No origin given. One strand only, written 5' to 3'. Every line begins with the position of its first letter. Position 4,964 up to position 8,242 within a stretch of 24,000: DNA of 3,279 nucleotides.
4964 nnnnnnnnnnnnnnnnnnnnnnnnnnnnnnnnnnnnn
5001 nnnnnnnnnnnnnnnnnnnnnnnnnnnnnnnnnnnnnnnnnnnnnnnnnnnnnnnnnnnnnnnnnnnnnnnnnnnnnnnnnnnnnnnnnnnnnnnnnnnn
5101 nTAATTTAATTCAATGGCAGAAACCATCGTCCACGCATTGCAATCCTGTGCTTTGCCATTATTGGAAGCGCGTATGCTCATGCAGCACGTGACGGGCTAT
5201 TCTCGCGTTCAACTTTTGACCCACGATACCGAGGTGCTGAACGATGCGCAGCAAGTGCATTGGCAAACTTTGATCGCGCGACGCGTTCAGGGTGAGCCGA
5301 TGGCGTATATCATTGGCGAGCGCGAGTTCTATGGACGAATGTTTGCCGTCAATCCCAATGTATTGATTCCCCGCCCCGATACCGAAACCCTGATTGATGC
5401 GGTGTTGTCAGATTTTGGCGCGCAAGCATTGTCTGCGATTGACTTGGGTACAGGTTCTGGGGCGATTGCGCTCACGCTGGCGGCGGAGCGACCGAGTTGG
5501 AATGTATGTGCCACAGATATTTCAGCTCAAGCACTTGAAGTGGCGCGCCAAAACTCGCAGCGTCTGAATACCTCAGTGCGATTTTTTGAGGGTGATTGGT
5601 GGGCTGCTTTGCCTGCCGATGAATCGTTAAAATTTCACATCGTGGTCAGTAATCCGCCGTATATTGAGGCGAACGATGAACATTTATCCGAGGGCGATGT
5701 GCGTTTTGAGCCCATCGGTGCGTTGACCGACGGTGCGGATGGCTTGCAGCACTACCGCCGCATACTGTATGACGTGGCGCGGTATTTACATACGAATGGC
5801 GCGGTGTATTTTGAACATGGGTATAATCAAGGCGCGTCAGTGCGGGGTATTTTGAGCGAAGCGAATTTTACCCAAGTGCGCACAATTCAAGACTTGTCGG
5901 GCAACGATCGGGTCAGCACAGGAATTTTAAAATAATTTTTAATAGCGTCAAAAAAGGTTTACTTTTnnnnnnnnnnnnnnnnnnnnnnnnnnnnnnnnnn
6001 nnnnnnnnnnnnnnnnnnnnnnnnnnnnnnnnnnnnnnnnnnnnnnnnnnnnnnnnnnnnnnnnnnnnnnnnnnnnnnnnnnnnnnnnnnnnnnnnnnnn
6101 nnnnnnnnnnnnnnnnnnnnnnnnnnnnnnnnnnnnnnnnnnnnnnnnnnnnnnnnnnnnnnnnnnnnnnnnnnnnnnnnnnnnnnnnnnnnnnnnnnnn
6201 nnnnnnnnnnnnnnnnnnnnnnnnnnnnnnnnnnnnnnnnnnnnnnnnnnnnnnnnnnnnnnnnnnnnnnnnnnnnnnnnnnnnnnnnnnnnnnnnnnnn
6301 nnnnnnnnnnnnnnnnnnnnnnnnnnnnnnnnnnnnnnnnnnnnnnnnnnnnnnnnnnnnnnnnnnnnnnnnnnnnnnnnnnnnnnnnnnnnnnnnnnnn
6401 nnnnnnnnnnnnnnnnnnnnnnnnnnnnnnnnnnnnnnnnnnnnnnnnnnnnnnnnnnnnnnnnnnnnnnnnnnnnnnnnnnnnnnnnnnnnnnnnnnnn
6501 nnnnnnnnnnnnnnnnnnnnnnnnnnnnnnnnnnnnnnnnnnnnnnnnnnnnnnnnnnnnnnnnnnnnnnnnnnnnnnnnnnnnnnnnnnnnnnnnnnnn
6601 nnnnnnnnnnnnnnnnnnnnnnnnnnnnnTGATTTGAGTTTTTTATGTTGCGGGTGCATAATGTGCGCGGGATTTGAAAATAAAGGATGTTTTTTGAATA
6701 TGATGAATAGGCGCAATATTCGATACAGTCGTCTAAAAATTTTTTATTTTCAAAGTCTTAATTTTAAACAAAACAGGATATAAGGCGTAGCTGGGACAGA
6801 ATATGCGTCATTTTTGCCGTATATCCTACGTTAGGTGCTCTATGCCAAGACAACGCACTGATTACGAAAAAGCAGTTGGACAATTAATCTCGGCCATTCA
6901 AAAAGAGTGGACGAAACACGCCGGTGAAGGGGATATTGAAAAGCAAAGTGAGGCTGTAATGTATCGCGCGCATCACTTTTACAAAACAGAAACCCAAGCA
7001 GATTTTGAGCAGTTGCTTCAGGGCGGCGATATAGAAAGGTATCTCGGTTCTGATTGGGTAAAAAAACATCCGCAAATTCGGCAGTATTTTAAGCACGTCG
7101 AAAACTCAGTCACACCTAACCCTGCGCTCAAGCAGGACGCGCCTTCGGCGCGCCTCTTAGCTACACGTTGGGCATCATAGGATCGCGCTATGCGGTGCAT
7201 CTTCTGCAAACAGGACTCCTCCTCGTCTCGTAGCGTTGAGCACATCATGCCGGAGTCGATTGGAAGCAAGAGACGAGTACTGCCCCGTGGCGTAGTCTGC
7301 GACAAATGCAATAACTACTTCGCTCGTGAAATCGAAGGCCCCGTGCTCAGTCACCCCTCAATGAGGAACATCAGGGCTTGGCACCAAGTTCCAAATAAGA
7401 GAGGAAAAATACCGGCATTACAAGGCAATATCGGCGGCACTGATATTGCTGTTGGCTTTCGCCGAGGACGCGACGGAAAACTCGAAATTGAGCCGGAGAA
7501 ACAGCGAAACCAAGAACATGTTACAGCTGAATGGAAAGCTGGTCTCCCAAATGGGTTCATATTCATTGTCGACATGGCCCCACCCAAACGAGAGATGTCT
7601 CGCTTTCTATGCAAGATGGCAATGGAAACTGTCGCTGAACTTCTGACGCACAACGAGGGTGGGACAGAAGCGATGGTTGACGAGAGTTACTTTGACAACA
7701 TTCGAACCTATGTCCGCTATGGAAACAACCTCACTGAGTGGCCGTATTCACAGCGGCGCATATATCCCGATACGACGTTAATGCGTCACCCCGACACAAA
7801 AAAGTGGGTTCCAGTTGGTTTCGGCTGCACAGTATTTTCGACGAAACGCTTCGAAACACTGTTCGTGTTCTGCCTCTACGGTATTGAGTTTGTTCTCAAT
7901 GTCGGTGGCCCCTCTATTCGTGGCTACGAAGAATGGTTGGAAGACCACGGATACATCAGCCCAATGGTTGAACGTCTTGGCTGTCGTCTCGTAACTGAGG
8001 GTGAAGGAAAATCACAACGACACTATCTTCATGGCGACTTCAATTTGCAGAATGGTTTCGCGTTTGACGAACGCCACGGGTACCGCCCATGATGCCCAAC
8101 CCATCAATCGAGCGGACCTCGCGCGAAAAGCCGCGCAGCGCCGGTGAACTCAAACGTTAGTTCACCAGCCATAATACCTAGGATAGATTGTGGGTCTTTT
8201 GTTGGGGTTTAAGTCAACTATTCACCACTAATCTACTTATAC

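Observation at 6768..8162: Two-cassette integron-type array (CALIN) inserted in a housekeeping neighbourhood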

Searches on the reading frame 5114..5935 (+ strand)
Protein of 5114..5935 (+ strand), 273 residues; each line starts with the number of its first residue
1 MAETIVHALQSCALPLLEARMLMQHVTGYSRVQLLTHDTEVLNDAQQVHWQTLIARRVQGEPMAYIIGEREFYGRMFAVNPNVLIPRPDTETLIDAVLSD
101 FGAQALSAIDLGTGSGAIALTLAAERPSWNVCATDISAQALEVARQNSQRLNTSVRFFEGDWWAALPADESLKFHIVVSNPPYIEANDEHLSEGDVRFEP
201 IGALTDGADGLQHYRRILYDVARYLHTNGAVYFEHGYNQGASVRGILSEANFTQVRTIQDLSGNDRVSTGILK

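Call 6: search_protein_families(library=pfam, proteins=[window:5114-5935:+], max_evalue=0.01)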
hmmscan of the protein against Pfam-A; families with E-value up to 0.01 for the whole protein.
window:5114-5935:+ (273 aa): 16 families
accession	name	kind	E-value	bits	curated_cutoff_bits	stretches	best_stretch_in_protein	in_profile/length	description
PF17827.6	PrmC_N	-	7.9e-18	65.2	23.4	1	7-68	8-71/71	PrmC N-terminal domain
PF05175.20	MTS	-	4.2e-14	53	23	1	104-189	31-114/170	Methyltransferase small domain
PF13847.12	Methyltransf_31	-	3.6e-11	43.4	27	1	106-237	5-113/145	Methyltransferase domain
PF13649.12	Methyltransf_25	-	5.2e-11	43.5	27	1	109-180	2-71/97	Methyltransferase domain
PF08242.18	Methyltransf_12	-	8e-07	30.2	30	1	109-161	1-57/98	Methyltransferase domain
PF00891.24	Methyltransf_2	-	2.5e-06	27.4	22.3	1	95-169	52-128/210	O-methyltransferase domain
PF08241.18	Methyltransf_11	-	2.7e-06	28.4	21.2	1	110-178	2-65/95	Methyltransferase domain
PF06325.19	PrmA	-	1.8e-05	24.9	22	1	103-180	160-233/296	Ribosomal protein L11 methyltransferase (PrmA)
PF03602.21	Cons_hypoth95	-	3.7e-05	23.9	24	1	105-187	42-127/182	Conserved hypothetical protein 95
PF01170.24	UPF0020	-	0.00017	21.8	22.3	1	125-188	73-136/197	RMKL-like, methyltransferase domain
PF10294.15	Methyltransf_16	-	0.00036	20.8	21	1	103-171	45-116/174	Lysine methyltransferase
PF07669.17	Eco57I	-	0.00046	20.8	25.3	1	146-188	44-89/171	Eco57I restriction-modification methylase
PF05971.18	Methyltransf_10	-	0.00074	19.4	23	1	103-189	101-193/299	RNA methyltransferase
PF02390.23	Methyltransf_4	-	0.0013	18.6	24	1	106-152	3-49/173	Putative methyltransferase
PF13489.12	Methyltransf_23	-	0.0059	16.8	27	0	103-177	21-85/164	Methyltransferase domain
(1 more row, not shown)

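Call 72: search_protein_families(library=ncbifam, proteins=[window:5114-5935:+], max_evalue=0.01)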
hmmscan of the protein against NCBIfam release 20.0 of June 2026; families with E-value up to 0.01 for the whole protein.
window:5114-5935:+ (273 aa): 35 families (the best 25 are shown)
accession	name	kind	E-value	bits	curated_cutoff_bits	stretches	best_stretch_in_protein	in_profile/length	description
TIGR03534.1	RF_mod_PrmC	equivalog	3.3e-90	302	199.1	1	18-268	1-252/253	peptide chain release factor N(5)-glutamine methyltransferase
TIGR00536.1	hemK_fam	subfamily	2.5e-73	246.6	115.5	1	14-272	22-282/286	HemK family protein methyltransferase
NF002421.0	PRK01544.1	equivalog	3.4e-48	164.6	567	2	104-267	138-301/524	bifunctional peptide chain release factor N(5)-glutamine methyltransferase PrmC/tRNA (guanosine(46)-N7)-methyltransferase TrmB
TIGR03533.1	L3_gln_methyl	equivalog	1.4e-39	136.1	229.7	1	18-253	32-268/284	50S ribosomal protein L3 N(5)-glutamine methyltransferase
TIGR03704.1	PrmC_rel_meth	equivalog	1.4e-36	126.2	248.8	1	49-256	29-237/251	putative protein N(5)-glutamine methyltransferase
NF011529.0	PRK14968.1-3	equivalog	5e-20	71.8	162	1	77-233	10-154/198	putative methyltransferase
TIGR00537.1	hemK_rel_arch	hypoth_equivalog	3.5e-14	52.9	87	1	88-232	6-137/179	HemK2/MTQ2 family protein methyltransferase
NF011530.0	PRK14968.1-4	equivalog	3.1e-13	49.5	243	1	82-231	18-153/202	putative methyltransferase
NF011527.0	PRK14968.1-1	equivalog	3.8e-12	46.3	242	1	79-233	10-149/192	putative methyltransferase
NF047853.1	tRm6a37MtseTrmN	equivalog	2.9e-07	30.5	350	1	105-187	44-128/244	tRNA(1)(Val) (adenine(37)-N(6))-methyltransferase TrmN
NF001790.0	PRK00517.3-3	equivalog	4.9e-07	29.4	269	1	99-190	117-207/262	50S ribosomal protein L11 methyltransferase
NF007023.0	PRK09489.1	equivalog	5.4e-07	29.1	295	1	107-186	199-274/342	16S rRNA (guanine(1207)-N(2))-methyltransferase RsmC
TIGR02469.1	CbiT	equivalog_domain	6e-06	26.5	78.3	1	107-163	22-79/124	precorrin-6Y C5,15-methyltransferase (decarboxylating) subunit CbiT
NF001244.0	PRK00216.1-5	equivalog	7.5e-06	25.4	216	1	107-168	51-115/236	bifunctional demethylmenaquinone methyltransferase/2-methoxy-6-polyprenyl-1,4-benzoquinol methylase UbiE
NF043040.1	corrin_prot_MT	hypoth_equivalog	1.3e-05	24.7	180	1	93-162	30-99/216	corrinoid protein-associated methyltransferase CpaM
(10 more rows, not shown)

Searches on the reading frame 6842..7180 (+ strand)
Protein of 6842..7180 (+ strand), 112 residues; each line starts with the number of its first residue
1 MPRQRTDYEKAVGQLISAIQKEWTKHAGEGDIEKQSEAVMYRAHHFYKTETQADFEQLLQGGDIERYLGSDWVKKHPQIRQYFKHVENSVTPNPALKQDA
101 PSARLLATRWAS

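Call 6: search_protein_families(library=pfam, proteins=[window:6842-7180:+], max_evalue=0.01)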
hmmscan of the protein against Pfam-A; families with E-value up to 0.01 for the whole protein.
window:6842-7180:+ (112 aa): 0 families

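Call 29: find_homologous_proteins(query=window:6842-7180:+, max_evalue=0.001)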
Query window:6842-7180:+ (112 aa): 5 proteins with E <= 0.001 among 7 candidates.
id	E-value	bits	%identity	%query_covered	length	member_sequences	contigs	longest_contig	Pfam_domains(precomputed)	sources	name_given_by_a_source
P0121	6.0e-70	251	100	100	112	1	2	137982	-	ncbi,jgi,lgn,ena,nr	ncbi:MAG: hypothetical protein H6R05_1357 [Burkholderiaceae bacterium]|nr:hypothetical protein [Burk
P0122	1.6e-57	211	88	97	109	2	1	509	-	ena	-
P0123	1.3e-40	156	74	85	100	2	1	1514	-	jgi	jgi:hypothetical protein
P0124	4.4e-19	87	45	76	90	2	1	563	-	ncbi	-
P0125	6.9e-18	83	46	78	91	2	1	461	-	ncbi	-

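Call 30: find_encoding_contigs(protein=P0121, flank=10000, max_places=6)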
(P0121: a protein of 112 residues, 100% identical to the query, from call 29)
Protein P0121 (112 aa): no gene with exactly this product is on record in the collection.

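Call 31: find_encoding_contigs(protein=P0123, flank=3000, max_places=4)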
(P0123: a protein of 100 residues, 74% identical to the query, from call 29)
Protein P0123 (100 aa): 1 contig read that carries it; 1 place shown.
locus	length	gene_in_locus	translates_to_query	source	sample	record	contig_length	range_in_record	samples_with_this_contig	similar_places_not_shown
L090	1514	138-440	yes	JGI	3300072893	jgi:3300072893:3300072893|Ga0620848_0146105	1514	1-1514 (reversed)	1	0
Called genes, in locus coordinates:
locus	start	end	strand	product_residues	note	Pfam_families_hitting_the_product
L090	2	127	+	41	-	?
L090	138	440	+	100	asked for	-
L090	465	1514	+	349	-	PF01292:Ni_hydr_CYTB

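Call 34: find_encoding_contigs(protein=P0122, flank=3000, max_places=4)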
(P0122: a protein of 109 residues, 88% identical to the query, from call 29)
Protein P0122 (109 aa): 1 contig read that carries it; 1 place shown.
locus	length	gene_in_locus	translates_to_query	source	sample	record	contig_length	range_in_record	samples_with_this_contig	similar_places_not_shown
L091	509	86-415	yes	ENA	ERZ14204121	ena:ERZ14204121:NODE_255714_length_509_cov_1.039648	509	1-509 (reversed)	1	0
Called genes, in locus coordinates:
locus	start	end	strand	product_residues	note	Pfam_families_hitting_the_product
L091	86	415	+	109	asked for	-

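Call 71: search_protein_families(library=padloc, proteins=[window:6842-7180:+], max_evalue=0.01)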
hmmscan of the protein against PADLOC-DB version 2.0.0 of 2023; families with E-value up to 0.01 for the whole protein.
window:6842-7180:+ (112 aa): 0 families

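Call 72: search_protein_families(library=ncbifam, proteins=[window:6842-7180:+], max_evalue=0.01)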
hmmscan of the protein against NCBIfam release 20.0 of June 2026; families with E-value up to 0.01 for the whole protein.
window:6842-7180:+ (112 aa): 0 families

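Call 81: search_protein_families(library=phrogs, proteins=[window:6842-7180:+], max_evalue=0.01)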
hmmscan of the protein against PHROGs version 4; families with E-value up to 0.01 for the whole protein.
window:6842-7180:+ (112 aa): 0 families

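Call 107: list_cluster_members(proteins=[P0121])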
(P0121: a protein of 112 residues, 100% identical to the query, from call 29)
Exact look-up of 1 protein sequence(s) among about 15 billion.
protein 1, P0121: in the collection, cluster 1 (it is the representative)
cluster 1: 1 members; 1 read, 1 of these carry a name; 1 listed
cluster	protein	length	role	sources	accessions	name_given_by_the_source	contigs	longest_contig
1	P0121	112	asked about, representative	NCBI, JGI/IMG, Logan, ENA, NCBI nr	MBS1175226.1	MAG: hypothetical protein H6R05_1357 [Burkholderiaceae bacterium] | hypothetical protein [Burkholderiaceae bacterium]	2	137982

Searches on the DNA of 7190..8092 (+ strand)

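Call 64: search_with_rna_model(model_id=R1, sources=[L007, L008, L091, L001], filters=off, max_evalue=10, show_alignments=0)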
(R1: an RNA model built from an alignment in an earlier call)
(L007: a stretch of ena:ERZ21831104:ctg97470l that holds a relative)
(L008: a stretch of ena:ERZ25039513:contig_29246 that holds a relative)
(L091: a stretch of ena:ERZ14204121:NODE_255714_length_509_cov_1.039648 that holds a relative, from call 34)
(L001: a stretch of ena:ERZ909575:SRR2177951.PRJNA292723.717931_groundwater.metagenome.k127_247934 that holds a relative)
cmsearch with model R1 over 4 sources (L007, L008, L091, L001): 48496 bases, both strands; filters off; matches with E-value up to 10: 9.
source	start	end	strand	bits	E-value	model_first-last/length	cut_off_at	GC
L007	7021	7081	+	42.2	1.2e-07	1-52/52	no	0.49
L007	1285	1350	+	30.2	8.9e-05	1-52/52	no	0.53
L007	12388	12452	+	20.6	0.018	1-52/52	no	0.57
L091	358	417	+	18.1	0.073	1-52/52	no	0.67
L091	21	80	+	17.3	0.11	1-52/52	no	0.63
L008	12277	12335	+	11.4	2.9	1-52/52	no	0.49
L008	9097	9112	-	10.6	4.5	19-34/52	no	0.94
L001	5867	5882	-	10.6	4.5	19-34/52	no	0.94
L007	19613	19646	+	9.3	9.2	1-52/52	no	0.32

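Call 66: search_with_rna_model(model_id=R1, sources=[L007, L008, L092, L093, L094, L097, L099, L101, L102, L103, L104, L105, L100], filters=default, max_evalue=5, make_alignment=true)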
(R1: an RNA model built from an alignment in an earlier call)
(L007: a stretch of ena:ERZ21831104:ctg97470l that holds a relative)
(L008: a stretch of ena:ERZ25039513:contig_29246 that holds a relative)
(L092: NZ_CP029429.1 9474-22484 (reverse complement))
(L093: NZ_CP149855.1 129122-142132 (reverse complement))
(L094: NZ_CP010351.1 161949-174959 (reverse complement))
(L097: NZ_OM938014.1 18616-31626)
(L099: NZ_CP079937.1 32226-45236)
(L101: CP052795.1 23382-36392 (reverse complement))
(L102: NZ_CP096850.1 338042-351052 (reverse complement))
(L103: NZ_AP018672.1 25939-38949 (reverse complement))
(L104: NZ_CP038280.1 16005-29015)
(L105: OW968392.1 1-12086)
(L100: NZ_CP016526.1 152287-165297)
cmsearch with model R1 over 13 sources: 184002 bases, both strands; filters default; matches with E-value up to 5: 25.
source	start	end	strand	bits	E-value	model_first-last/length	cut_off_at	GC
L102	4412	4471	-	62.1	7.6e-12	1-52/52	no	0.58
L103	4099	4158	-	62.1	7.6e-12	1-52/52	no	0.58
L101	5000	5059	-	61.1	1.4e-11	1-52/52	no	0.55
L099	2960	3019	-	55.5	3e-10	1-52/52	no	0.53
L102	5268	5327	-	53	1.2e-09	1-52/52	no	0.6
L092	4534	4593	-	51.5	2.6e-09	1-52/52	no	0.57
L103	4955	5014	-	49.3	9e-09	1-52/52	no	0.57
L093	5246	5357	-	47.7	2.2e-08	1-52/52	no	0.62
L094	4617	4688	-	45.4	7.7e-08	1-52/52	no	0.62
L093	4337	4408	-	45.1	9.4e-08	1-52/52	no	0.57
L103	5275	5364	-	43.3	2.5e-07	1-52/52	no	0.58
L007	7021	7081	+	42.2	4.6e-07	1-52/52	no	0.49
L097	3924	4005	-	41.9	5.5e-07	1-52/52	no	0.51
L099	3924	4005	-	41.9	5.5e-07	1-52/52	no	0.51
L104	2628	2688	-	41.4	7e-07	1-52/52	no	0.54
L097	5089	5160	-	40.5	1.2e-06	1-52/52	no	0.64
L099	5089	5160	-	40.5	1.2e-06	1-52/52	no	0.64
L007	1285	1351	+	38.7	3.1e-06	1-52/52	no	0.52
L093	3730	3835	-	31.5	0.00017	1-52/52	no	0.61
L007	12388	12452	+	20.6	0.069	1-52/52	no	0.57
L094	5256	5369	-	18.9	0.18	1-52/52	no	0.59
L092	5422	5525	-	16.5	0.66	1-52/52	no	0.55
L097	4486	4599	-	14.8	1.7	1-52/52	no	0.58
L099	4486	4599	-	14.8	1.7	1-52/52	no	0.58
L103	4955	5014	+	13.1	4.2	1-52/52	no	0.57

Alignment A5: 25 matches aligned to the model, 118 columns, each read 5' to 3' on its own strand. Consensus structure (alignment columns), stored with it:
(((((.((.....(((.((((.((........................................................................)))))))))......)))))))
